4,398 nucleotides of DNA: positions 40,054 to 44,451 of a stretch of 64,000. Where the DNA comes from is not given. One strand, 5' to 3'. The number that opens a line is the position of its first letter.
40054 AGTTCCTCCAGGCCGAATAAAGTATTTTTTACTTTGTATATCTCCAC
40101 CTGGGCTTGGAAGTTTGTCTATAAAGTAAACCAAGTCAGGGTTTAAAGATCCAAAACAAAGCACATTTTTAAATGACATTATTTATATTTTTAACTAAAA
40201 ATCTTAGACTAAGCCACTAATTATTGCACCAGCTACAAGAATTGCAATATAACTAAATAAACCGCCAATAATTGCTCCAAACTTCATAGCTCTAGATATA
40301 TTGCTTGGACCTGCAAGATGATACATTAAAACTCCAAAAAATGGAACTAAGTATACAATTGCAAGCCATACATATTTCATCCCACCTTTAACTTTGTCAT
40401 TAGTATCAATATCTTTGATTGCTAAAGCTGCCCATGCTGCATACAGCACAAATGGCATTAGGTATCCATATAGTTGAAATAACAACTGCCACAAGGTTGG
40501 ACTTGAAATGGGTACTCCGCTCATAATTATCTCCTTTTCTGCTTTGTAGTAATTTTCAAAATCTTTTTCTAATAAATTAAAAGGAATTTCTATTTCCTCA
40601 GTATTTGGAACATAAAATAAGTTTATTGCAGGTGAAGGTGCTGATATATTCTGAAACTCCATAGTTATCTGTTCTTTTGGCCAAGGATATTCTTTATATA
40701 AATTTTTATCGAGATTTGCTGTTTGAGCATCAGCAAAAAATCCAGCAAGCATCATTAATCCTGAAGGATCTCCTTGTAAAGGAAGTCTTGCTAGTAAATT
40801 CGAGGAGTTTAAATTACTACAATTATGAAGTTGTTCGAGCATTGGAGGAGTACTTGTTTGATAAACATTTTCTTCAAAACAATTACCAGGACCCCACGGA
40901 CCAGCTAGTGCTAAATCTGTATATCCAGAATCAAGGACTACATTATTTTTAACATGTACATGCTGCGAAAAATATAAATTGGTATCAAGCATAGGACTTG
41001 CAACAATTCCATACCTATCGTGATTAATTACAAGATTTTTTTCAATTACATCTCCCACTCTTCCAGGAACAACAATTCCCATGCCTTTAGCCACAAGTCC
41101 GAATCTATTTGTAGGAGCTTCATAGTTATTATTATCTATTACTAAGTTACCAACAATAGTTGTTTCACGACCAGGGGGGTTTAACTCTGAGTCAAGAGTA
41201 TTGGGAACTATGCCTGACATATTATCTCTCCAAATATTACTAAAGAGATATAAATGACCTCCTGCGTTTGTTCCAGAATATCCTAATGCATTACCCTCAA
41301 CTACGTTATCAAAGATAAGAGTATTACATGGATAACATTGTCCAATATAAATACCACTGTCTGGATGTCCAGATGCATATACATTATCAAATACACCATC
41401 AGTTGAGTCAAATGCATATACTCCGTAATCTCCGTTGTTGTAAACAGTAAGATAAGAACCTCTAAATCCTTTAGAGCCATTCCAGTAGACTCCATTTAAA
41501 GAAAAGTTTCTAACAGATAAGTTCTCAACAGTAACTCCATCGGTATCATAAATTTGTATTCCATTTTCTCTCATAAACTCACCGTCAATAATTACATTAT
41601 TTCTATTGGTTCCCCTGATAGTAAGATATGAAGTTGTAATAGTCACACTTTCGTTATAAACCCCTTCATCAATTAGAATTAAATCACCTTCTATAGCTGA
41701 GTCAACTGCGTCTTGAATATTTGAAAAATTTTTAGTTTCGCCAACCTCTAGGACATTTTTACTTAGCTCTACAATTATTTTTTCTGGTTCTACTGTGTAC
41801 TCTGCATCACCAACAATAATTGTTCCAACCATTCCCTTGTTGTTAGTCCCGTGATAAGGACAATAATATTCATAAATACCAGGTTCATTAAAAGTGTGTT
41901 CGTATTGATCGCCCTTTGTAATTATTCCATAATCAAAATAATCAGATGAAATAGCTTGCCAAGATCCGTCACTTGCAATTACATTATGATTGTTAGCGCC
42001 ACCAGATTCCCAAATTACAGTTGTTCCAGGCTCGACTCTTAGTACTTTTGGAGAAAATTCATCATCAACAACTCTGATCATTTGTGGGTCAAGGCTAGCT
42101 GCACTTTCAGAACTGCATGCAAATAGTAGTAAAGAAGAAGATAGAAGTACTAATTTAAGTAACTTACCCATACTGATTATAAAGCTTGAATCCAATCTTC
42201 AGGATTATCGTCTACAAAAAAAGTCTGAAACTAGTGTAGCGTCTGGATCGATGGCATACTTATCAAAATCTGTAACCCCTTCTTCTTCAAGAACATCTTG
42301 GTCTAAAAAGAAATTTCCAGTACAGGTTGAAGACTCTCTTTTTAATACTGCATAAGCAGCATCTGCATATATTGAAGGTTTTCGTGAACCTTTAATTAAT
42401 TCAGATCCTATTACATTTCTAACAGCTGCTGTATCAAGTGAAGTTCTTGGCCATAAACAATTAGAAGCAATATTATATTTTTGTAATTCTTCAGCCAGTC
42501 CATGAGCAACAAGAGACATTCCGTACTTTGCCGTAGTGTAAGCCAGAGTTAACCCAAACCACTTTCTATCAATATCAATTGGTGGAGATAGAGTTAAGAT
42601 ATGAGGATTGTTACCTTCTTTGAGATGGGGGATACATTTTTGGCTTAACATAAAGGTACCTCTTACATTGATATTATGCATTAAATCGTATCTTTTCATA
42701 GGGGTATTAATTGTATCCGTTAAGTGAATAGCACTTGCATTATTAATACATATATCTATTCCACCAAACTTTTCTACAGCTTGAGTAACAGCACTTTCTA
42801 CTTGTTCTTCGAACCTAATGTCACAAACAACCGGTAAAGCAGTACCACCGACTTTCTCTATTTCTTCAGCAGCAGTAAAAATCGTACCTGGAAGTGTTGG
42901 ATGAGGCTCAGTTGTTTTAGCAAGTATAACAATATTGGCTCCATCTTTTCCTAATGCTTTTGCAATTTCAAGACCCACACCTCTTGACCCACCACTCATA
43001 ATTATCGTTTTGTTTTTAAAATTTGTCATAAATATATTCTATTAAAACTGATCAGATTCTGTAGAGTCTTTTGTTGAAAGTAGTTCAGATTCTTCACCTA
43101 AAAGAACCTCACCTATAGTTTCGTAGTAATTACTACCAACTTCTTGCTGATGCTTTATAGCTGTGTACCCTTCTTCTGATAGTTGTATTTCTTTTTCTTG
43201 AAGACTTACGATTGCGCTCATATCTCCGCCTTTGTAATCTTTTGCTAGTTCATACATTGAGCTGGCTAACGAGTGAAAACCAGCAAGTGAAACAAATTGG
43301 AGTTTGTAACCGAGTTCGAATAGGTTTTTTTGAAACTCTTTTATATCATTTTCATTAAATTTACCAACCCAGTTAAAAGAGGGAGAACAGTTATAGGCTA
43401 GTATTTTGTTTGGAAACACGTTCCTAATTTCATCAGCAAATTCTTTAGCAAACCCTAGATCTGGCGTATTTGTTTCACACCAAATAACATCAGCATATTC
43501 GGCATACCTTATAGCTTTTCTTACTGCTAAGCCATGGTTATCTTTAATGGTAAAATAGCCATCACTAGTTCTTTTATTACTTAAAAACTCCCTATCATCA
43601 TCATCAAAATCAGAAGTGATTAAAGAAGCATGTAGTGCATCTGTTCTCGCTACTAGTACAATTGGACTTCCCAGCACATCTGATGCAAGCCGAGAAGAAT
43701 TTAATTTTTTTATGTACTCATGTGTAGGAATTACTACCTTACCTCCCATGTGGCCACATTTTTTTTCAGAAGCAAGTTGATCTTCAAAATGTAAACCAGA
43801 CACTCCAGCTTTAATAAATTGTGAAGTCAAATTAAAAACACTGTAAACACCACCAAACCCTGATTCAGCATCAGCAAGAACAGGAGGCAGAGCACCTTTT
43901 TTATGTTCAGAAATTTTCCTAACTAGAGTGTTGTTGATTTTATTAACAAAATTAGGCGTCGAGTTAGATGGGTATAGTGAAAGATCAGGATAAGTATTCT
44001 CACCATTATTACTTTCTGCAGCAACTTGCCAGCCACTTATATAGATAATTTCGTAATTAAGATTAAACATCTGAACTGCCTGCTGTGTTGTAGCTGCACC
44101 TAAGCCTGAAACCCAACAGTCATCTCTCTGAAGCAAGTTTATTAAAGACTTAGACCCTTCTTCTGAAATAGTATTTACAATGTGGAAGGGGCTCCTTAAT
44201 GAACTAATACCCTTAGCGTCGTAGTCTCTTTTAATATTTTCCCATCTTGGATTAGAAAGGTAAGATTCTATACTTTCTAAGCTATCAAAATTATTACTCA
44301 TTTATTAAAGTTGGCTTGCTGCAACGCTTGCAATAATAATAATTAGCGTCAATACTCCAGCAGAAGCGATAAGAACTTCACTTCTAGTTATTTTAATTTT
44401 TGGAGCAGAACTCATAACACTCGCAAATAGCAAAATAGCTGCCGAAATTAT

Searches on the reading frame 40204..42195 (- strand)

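Call 12: search_protein_families(library=pfam, max_evalue=1e-8, proteins=[window:40204-42195:-])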
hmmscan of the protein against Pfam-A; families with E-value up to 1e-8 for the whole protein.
window:40204-42195:- (663 aa): 2 families
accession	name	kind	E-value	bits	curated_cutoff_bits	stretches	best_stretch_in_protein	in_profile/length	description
PF13229.12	Beta_helix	-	2.4e-11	44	25.9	0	199-329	15-142/158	Right handed beta helix region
PF00127.26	Copper-bind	-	5e-11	43.3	21.2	1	46-128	13-98/99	Copper binding proteins, plastocyanin/azurin family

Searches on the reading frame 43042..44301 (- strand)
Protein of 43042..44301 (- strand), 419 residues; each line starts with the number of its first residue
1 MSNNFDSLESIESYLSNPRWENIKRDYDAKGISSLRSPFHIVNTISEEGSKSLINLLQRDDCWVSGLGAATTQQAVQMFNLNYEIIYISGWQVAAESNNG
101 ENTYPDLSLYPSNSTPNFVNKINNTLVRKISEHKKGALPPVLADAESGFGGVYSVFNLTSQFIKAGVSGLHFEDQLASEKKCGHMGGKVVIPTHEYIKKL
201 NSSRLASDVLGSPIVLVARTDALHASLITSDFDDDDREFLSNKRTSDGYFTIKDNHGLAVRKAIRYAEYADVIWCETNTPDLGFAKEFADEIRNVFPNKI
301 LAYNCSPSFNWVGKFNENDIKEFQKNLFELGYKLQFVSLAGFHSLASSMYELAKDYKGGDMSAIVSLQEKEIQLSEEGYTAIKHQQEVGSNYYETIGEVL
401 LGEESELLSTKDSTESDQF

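Call 10: search_protein_families(library=ncbifam, max_evalue=1e-10, proteins=[window:43042-44301:-])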
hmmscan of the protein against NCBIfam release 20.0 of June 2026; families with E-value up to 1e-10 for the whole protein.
window:43042-44301:- (419 aa): 6 families
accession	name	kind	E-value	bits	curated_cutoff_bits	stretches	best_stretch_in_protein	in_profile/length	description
NF011645.0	PRK15063.1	equivalog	1.1e-157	525.3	562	1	12-419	15-428/430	isocitrate lyase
TIGR01346.1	isocit_lyase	equivalog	3.9e-126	421.6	275.9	2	14-240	8-252/527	isocitrate lyase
NF005074.0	PRK06498.1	equivalog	9.2e-44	149.9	446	2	125-228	166-269/531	isocitrate lyase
TIGR02317.1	prpB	equivalog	4.7e-20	72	354.4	1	56-223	8-155/285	methylisocitrate lyase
NF008455.0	PRK11320.1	equivalog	8.5e-18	64.6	353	1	67-226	24-165/295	methylisocitrate lyase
TIGR02319.1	CPEP_Pphonmut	equivalog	8.2e-13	48.2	420.05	1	140-224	79-160/294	carboxyvinyl-carboxyphosphonate phosphorylmutase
